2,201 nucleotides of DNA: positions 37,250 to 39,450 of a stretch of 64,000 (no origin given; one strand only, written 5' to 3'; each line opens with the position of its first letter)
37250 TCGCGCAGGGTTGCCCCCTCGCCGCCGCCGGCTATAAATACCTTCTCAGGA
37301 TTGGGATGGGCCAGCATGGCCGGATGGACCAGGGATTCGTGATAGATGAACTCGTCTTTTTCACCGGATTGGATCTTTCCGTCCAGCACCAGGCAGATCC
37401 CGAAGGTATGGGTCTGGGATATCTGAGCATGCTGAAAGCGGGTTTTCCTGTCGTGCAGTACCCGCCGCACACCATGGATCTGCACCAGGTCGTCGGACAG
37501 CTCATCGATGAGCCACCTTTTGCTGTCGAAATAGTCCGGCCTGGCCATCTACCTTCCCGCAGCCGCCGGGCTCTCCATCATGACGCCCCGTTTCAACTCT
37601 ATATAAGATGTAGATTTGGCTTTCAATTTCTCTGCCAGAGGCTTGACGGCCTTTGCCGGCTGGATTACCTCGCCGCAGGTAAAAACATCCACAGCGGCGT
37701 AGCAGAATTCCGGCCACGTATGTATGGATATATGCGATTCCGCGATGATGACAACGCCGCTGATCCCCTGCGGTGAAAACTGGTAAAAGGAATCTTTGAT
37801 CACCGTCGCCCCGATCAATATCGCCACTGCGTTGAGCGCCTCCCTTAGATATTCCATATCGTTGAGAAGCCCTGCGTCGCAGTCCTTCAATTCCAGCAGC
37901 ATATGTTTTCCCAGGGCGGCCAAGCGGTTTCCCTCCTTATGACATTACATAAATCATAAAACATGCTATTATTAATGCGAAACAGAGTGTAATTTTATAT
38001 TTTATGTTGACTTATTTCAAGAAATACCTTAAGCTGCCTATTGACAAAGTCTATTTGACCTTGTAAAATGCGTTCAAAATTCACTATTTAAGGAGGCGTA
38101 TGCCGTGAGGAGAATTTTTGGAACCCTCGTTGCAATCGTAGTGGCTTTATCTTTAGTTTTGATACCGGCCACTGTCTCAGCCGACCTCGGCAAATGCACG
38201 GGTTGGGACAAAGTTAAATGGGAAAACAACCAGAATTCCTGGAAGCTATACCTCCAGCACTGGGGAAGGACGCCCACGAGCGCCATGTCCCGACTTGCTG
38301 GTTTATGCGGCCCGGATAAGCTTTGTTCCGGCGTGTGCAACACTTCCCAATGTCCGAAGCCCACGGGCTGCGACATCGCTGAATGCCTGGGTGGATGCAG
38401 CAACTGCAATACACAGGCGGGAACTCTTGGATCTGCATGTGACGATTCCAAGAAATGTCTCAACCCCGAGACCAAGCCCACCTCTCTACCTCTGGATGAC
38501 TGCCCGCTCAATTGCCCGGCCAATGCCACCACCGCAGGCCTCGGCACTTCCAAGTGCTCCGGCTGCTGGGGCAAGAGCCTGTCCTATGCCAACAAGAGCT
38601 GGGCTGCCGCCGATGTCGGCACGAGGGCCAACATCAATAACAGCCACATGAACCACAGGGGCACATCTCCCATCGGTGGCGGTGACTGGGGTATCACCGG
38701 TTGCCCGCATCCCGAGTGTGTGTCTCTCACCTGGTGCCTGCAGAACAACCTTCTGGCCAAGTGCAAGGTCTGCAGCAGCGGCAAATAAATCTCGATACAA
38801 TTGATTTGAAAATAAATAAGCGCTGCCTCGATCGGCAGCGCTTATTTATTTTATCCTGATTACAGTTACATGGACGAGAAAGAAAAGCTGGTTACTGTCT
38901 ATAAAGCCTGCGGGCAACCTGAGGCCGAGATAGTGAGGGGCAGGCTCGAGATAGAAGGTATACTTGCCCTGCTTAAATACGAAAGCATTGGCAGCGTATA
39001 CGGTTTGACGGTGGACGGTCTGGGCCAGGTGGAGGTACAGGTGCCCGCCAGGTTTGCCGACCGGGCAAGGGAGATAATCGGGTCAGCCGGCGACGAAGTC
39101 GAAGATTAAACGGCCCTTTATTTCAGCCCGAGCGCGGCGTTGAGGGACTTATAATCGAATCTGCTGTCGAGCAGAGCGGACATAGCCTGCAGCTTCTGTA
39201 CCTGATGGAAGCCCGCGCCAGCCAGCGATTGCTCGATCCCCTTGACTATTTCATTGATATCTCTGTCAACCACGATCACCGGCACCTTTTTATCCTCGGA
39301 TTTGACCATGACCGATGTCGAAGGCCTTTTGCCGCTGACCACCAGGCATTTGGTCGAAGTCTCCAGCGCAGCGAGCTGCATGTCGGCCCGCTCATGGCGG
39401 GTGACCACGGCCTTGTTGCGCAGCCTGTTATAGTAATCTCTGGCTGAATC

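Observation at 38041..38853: Stand-alone secreted cysteine-rich protein with near-consensus promoter, strong RBS and perfect terminator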

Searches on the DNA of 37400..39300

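Call 19: search_rna_families(source=window, start=37400, end=39300, threshold=evalue, max_evalue=1)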
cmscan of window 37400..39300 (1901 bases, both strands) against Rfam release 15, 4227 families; matches with E-value up to 1: 2.
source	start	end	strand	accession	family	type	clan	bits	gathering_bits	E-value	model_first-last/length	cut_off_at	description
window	37741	37801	+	RF01144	sR17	Gene; snRNA; snoRNA; CD-box;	-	19.1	36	0.15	1-55/55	no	Small nucleolar RNA sR17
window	38795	38844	+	RF02503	Atu_C9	Gene; sRNA;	-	16.4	40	0.13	141-192/192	no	Rhizobiales sRNA Atu_C9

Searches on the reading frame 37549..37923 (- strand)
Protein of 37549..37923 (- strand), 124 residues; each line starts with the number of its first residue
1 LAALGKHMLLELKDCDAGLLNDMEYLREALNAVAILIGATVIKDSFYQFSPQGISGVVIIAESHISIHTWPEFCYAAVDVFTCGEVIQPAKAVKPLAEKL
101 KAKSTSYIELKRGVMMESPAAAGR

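Call 7: search_protein_families(library=ncbifam, proteins=[window:37549-37923:-], max_evalue=0.1)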
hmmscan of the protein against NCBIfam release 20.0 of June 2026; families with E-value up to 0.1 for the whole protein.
window:37549-37923:- (124 aa): 2 families
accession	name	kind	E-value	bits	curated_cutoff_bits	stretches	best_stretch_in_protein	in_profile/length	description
TIGR03330.1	SAM_DCase_Bsu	equivalog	1.4e-41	141.3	75.65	1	3-113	2-112/112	adenosylmethionine decarboxylase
TIGR03331.1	SAM_DCase_Eco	equivalog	3e-05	23.5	255.8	2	24-67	44-87/259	adenosylmethionine decarboxylase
